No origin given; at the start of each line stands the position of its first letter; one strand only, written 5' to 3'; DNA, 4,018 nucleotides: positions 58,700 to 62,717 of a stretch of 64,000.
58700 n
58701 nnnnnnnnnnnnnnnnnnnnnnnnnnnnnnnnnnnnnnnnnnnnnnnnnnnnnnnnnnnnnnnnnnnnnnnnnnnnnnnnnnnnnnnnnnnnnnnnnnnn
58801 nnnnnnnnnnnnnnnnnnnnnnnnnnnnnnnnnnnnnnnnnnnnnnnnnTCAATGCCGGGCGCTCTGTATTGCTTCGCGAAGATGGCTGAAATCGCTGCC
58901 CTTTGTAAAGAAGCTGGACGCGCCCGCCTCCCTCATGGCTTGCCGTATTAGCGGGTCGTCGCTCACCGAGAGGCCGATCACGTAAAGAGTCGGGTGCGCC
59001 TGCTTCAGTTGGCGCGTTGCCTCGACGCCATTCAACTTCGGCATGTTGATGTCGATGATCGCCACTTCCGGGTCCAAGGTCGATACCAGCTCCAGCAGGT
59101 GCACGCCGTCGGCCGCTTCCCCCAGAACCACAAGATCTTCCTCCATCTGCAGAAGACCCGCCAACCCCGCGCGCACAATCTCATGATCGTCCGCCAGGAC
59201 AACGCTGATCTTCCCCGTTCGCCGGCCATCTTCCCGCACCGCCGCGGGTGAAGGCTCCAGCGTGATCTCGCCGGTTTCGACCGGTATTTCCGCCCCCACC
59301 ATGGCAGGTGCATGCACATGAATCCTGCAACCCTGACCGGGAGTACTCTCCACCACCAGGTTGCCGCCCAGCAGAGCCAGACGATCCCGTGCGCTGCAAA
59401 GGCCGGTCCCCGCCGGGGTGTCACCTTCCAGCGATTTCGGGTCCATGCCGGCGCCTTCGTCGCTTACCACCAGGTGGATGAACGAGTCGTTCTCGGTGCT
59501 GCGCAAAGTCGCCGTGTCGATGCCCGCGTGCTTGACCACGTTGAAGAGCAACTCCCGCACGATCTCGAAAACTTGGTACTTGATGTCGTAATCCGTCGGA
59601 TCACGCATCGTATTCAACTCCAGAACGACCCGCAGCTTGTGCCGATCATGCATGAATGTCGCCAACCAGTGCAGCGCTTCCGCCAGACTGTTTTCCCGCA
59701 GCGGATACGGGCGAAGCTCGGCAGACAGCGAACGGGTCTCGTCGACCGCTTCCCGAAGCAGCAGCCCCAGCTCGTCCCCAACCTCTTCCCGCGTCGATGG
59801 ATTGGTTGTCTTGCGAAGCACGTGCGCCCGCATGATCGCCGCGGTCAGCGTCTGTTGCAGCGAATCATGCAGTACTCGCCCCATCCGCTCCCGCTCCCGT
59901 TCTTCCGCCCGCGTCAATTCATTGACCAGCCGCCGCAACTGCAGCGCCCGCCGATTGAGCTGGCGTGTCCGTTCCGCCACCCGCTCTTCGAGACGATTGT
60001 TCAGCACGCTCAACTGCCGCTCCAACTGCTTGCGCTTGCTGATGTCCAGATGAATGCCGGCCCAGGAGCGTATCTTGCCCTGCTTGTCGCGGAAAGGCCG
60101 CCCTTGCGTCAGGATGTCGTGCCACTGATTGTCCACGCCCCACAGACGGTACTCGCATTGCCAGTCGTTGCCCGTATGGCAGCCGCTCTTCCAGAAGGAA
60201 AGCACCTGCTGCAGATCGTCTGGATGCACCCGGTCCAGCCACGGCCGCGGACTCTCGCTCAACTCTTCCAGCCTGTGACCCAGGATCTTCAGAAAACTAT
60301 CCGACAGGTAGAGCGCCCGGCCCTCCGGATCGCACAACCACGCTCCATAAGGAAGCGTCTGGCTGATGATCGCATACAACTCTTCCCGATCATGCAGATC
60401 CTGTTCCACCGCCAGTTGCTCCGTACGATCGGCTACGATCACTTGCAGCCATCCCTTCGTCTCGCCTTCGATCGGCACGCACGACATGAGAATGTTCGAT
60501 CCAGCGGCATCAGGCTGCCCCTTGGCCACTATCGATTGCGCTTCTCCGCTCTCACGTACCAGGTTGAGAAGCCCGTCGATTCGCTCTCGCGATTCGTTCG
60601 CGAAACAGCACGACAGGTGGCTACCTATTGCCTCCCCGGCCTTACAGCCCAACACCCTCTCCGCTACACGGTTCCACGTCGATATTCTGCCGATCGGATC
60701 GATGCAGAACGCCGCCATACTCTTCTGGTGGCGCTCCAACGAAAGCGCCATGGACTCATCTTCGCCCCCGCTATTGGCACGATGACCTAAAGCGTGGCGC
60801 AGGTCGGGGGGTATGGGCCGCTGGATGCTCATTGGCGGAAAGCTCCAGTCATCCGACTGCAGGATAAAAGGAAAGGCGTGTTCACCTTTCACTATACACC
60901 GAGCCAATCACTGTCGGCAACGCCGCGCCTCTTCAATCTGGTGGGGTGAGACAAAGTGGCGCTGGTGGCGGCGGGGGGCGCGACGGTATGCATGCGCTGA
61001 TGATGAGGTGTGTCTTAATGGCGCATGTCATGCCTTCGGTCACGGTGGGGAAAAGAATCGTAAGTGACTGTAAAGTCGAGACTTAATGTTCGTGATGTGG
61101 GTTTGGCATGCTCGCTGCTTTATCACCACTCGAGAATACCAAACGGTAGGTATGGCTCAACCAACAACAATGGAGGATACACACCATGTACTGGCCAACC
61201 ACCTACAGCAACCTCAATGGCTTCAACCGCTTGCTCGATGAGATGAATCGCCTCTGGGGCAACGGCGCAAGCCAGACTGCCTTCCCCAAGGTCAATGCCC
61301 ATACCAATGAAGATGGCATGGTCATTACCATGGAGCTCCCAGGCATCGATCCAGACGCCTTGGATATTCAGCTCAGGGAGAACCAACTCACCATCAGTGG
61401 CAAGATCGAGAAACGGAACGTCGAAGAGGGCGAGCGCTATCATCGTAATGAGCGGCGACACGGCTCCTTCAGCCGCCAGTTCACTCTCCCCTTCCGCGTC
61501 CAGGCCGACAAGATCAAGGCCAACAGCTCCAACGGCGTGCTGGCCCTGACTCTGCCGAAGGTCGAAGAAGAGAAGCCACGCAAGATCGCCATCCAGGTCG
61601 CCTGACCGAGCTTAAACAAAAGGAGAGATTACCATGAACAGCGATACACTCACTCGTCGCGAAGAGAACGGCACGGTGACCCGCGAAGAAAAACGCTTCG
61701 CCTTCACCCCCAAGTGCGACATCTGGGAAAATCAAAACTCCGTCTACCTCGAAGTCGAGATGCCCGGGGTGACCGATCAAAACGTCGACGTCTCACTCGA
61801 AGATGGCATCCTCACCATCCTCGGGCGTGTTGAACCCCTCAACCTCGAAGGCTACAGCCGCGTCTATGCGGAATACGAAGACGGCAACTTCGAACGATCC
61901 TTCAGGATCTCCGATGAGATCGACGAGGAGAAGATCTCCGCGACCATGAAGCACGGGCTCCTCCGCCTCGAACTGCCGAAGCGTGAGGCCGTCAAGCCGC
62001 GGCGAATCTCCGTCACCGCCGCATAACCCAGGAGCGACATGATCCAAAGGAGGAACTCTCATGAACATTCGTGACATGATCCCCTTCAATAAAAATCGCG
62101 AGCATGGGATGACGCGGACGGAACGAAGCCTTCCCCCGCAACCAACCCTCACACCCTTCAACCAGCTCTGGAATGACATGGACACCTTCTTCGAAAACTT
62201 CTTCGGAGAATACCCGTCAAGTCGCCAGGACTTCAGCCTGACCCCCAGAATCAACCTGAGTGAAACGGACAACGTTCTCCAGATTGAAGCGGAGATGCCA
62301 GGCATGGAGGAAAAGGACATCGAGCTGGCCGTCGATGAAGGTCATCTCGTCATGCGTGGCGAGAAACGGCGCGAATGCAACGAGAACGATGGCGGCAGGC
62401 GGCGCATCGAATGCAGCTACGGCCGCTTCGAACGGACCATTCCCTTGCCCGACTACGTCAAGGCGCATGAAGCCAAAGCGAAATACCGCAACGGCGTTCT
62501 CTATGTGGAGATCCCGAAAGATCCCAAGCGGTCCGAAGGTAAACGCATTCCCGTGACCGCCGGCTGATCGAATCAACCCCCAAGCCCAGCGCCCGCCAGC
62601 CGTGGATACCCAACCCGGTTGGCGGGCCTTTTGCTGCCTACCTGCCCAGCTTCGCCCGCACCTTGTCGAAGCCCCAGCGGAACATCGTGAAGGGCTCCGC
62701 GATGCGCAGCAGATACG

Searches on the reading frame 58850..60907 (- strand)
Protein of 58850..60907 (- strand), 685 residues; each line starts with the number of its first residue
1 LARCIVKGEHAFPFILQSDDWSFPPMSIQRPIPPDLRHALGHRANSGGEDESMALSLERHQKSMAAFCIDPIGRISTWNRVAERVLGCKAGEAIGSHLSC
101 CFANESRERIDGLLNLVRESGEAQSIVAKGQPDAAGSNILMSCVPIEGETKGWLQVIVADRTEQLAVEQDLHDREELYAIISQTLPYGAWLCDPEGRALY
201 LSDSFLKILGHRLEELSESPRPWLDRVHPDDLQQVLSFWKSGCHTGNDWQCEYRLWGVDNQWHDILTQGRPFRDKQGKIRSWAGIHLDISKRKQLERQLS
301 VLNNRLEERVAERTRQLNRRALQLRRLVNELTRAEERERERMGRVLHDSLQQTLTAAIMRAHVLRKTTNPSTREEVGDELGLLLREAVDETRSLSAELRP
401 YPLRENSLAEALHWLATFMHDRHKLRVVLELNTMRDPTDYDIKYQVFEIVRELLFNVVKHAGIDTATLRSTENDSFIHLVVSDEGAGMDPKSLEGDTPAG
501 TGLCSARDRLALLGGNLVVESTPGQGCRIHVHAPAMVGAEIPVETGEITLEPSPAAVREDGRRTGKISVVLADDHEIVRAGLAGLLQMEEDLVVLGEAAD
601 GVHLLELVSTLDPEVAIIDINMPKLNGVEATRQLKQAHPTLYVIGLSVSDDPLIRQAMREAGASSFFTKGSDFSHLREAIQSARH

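Call 68: search_protein_families(library=pfam, proteins=[window:58850-60907:-], max_evalue=0.001)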
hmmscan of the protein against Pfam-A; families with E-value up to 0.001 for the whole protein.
window:58850-60907:- (685 aa): 8 families
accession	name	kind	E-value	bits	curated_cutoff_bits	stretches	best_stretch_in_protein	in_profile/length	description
PF00072.30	Response_reg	-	3.2e-22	79.2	30.2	1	569-681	1-111/111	Response regulator receiver domain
PF08447.18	PAS_3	-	1.1e-18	67.7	25.6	1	199-286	2-89/89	PAS fold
PF00989.32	PAS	-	1.5e-15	57.6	22.6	1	178-289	4-113/113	PAS fold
PF08448.16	PAS_4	-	4.1e-13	49.9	23.1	1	64-164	6-108/110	PAS fold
PF13426.13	PAS_9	-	5.8e-12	46.2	27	2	187-290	2-102/103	PAS domain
PF07730.19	HisKA_3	-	3.8e-11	43.8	24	1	338-400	1-65/68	Histidine kinase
PF02518.31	HATPase_c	-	2e-10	41.5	26.4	1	446-534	6-108/111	Histidine kinase-, DNA gyrase B-, and HSP90-like ATPase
PF13188.13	PAS_8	-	2.4e-05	24.5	21.8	0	181-232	6-55/65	PAS domain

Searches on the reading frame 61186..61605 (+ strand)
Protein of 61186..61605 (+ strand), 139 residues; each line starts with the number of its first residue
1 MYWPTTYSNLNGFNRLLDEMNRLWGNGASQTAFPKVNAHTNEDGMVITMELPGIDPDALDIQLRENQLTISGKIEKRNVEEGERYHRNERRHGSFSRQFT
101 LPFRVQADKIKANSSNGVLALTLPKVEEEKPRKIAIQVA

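Call 11: search_protein_families(library=ncbifam, proteins=[window:61186-61605:+], max_evalue=0.01)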
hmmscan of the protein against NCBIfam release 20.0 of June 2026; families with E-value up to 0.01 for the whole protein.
window:61186-61605:+ (139 aa): 5 families
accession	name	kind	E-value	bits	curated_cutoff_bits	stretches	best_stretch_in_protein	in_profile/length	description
NF042420.1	Hsp18_Clos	equivalog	6.7e-20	71.6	195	1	35-137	44-145/147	heat shock protein Hsp18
NF041799.1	Hsp14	equivalog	9.5e-16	57.8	100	1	29-130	14-113/118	archaeal heat shock protein Hsp14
NF041800.1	Hsp20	equivalog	4.4e-14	52.4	140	1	32-137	72-160/162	archaeal heat shock protein Hsp20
NF008618.0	PRK11597.1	equivalog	1.3e-07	31.6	207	1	12-137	15-135/142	small heat shock chaperone IbpB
NF008013.0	PRK10743.1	equivalog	3.8e-07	30.3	212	1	7-137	10-137/137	small heat shock chaperone IbpA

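Call 68: search_protein_families(library=pfam, proteins=[window:61186-61605:+], max_evalue=0.001)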
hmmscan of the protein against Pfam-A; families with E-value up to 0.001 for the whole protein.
window:61186-61605:+ (139 aa): 2 families
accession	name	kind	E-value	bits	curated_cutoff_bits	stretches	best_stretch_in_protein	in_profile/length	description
PF00011.27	HSP20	-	7e-25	87.5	20.8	1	39-137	3-102/102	Hsp20/alpha crystallin family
PF17886.7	ArsA_HSP20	-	9.5e-08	31.9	22.5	1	42-120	1-60/63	HSP20-like domain found in ArsA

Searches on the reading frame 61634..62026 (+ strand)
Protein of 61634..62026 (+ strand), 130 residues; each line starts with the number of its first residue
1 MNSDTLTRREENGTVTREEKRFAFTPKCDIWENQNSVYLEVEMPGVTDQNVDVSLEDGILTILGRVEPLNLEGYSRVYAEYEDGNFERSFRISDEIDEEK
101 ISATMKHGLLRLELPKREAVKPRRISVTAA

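Call 68: search_protein_families(library=pfam, proteins=[window:61634-62026:+], max_evalue=0.001)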
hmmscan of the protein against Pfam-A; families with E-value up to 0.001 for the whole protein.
window:61634-62026:+ (130 aa): 1 family
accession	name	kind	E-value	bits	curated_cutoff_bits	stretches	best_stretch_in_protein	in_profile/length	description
PF00011.27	HSP20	-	3.6e-18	66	20.8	1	29-128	1-102/102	Hsp20/alpha crystallin family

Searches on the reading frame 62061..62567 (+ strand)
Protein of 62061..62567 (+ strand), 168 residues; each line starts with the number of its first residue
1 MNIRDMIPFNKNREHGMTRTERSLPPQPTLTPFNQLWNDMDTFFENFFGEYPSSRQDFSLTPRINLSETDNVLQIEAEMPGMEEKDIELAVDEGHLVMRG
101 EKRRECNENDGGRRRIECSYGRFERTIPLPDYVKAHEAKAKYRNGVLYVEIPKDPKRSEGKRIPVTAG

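Call 68: search_protein_families(library=pfam, proteins=[window:62061-62567:+], max_evalue=0.001)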
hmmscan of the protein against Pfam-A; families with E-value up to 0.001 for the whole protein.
window:62061-62567:+ (168 aa): 2 families
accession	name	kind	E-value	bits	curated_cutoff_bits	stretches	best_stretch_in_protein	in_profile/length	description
PF00011.27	HSP20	-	1.4e-18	67.3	20.8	1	68-166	4-102/102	Hsp20/alpha crystallin family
PF17886.7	ArsA_HSP20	-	6.7e-09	35.6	22.5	1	74-150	5-62/63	HSP20-like domain found in ArsA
